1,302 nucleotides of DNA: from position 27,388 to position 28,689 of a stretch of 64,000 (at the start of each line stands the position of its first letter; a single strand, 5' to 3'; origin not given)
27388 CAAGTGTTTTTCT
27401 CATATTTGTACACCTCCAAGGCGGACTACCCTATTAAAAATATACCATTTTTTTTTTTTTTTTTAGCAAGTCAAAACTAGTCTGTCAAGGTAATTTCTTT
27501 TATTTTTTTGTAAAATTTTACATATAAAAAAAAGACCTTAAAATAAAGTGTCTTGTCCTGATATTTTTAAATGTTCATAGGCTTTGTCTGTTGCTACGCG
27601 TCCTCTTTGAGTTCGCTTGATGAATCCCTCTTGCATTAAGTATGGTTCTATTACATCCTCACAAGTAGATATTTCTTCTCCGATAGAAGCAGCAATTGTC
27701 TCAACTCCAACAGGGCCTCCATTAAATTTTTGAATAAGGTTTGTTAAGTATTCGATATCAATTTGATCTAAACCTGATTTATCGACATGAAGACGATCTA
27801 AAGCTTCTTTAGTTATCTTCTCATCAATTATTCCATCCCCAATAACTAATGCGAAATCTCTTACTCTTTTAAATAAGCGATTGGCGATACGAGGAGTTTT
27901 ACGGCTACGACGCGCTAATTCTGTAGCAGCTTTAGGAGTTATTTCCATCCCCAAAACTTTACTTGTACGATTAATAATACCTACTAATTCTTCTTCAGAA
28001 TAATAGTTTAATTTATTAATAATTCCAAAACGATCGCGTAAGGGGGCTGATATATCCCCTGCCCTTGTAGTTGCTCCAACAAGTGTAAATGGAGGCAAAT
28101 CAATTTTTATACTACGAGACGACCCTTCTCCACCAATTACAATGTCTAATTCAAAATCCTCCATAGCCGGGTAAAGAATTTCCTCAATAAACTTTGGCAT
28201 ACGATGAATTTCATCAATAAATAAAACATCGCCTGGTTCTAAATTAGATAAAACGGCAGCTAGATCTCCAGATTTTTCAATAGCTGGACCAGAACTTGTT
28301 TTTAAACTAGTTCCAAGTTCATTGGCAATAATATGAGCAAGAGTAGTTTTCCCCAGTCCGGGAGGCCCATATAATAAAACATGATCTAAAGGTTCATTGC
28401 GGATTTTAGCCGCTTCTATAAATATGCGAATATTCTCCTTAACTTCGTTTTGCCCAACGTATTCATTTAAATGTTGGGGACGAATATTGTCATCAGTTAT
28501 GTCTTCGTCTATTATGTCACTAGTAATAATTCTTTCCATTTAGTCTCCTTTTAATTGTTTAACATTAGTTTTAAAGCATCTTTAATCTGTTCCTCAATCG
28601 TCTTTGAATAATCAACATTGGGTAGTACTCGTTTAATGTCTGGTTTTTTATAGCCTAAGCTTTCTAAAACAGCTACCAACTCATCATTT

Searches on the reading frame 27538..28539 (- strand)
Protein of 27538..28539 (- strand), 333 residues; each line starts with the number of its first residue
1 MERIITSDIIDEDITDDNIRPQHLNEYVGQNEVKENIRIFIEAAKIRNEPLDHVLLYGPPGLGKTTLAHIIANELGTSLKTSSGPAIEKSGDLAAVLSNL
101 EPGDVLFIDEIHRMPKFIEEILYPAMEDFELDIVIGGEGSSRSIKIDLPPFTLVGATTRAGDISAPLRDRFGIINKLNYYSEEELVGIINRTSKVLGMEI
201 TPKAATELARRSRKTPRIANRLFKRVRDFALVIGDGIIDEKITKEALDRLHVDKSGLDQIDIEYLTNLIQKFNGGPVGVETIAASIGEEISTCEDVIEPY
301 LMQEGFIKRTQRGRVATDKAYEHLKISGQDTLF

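Call 9: search_protein_families(library=pfam, proteins=[window:27538-28539:-])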
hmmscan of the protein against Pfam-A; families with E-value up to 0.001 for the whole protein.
window:27538-28539:- (333 aa): 14 families
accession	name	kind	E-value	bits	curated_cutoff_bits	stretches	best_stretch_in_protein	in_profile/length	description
PF05496.18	RuvB_N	-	1.3e-77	259.4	27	1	19-177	1-159/159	Holliday junction DNA helicase RuvB P-loop domain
PF17864.7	AAA_lid_4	-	2e-28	98.4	27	1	180-253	1-74/74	RuvB AAA lid domain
PF05491.19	RuvB_C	-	1.3e-27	95.9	24.7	1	255-325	2-72/72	RuvB C-terminal winged helix domain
PF00004.35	AAA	-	1.1e-20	74.8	21.2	1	54-176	1-128/131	ATPase family associated with various cellular activities (AAA)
PF07728.20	AAA_5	-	9e-10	39.1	22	1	53-171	1-139/139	AAA domain (dynein-related subfamily)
PF13173.12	AAA_14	-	1.9e-05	25.1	27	1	54-137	5-97/129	AAA domain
PF00910.28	RNA_helicase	-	4.6e-05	24.3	21.5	1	54-119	1-68/105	RNA helicase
PF06068.19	TIP49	-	5.5e-05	22.9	23.8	1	22-79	21-78/347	TIP49 P-loop domain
PF01078.27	Mg_chelatase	-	0.00011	22.2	20.3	0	49-73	20-44/207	Magnesium chelatase, subunit ChlI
PF13191.12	AAA_16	-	0.00025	22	32.6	0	48-78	22-51/167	AAA ATPase domain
PF05673.19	DUF815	-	0.00026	20.7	23.8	0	24-76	27-78/249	Protein of unknown function (DUF815)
PF13401.12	AAA_22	-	0.00048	20.9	27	0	54-75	8-29/130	AAA domain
PF03215.21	Rad17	-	0.0005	20.5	23.8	1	33-90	27-84/186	Rad17 P-loop domain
PF00158.32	Sigma54_activat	-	0.00067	19.8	20.2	0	43-74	15-45/168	Sigma-54 interaction domain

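Call 13: find_encoding_contigs(protein=window:27538-28539:-, flank=3000, max_places=10)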
Protein window:27538-28539:- (333 aa): 15 contigs read that carry it; 10 places shown.
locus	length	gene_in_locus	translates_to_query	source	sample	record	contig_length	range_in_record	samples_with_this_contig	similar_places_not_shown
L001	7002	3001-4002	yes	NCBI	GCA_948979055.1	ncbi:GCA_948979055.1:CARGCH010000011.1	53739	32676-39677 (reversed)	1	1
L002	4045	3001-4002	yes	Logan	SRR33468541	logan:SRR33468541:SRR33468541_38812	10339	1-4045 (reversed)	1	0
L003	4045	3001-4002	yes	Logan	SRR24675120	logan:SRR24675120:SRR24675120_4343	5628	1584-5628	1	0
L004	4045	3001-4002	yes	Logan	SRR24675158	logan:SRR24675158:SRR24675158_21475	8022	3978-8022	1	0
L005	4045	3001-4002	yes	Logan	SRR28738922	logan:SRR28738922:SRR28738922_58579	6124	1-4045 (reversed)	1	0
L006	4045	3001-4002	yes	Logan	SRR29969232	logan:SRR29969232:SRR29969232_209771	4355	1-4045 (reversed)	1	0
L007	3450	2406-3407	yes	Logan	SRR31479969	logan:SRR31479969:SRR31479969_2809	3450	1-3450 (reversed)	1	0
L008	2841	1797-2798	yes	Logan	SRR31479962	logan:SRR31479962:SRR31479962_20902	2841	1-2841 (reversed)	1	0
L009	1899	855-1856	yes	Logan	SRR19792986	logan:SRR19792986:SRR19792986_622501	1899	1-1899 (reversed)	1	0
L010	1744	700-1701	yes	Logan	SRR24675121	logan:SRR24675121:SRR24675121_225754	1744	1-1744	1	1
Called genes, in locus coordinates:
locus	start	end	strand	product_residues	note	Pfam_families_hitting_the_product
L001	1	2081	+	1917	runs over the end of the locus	PF02811:PHP, PF00929:RNase_T, PF02811:PHP, PF07733:DNA_pol3_alpha, PF17657:DNA_pol3_finger, PF14579:HHH_6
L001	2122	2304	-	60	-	-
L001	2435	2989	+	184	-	PF01330:RuvA_N, PF14520:HHH_5, PF07499:RuvA_C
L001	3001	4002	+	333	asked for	PF05496:RuvB_N, PF07728:AAA_5, PF13173:AAA_14 (weak), PF00004:AAA, PF17864:AAA_lid_4, PF05491:WHD_RuvB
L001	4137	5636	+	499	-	-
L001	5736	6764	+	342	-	PF02547:Queuosine_synth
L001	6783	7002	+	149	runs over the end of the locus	-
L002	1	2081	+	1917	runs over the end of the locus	PF02811:PHP, PF00929:RNase_T, PF02811:PHP, PF07733:DNA_pol3_alpha, PF17657:DNA_pol3_finger, PF14579:HHH_6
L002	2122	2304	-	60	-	-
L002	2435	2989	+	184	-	PF01330:RuvA_N, PF14520:HHH_5, PF07499:RuvA_C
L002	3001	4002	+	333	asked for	PF05496:RuvB_N, PF07728:AAA_5, PF13173:AAA_14 (weak), PF00004:AAA, PF17864:AAA_lid_4, PF05491:WHD_RuvB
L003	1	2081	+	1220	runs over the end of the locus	?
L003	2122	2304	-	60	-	-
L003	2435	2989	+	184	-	PF01330:RuvA_N, PF14520:HHH_5, PF07499:RuvA_C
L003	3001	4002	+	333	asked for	PF05496:RuvB_N, PF07728:AAA_5, PF13173:AAA_14 (weak), PF00004:AAA, PF17864:AAA_lid_4, PF05491:WHD_RuvB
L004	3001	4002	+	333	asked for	PF05496:RuvB_N, PF07728:AAA_5, PF13173:AAA_14 (weak), PF00004:AAA, PF17864:AAA_lid_4, PF05491:WHD_RuvB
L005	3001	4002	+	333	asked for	PF05496:RuvB_N, PF07728:AAA_5, PF13173:AAA_14 (weak), PF00004:AAA, PF17864:AAA_lid_4, PF05491:WHD_RuvB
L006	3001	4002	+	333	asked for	PF05496:RuvB_N, PF07728:AAA_5, PF13173:AAA_14 (weak), PF00004:AAA, PF17864:AAA_lid_4, PF05491:WHD_RuvB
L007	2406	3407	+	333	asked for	PF05496:RuvB_N, PF07728:AAA_5, PF13173:AAA_14 (weak), PF00004:AAA, PF17864:AAA_lid_4, PF05491:WHD_RuvB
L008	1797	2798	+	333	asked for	PF05496:RuvB_N, PF07728:AAA_5, PF13173:AAA_14 (weak), PF00004:AAA, PF17864:AAA_lid_4, PF05491:WHD_RuvB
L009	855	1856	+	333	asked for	PF05496:RuvB_N, PF07728:AAA_5, PF13173:AAA_14 (weak), PF00004:AAA, PF17864:AAA_lid_4, PF05491:WHD_RuvB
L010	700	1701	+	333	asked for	PF05496:RuvB_N, PF07728:AAA_5, PF13173:AAA_14 (weak), PF00004:AAA, PF17864:AAA_lid_4, PF05491:WHD_RuvB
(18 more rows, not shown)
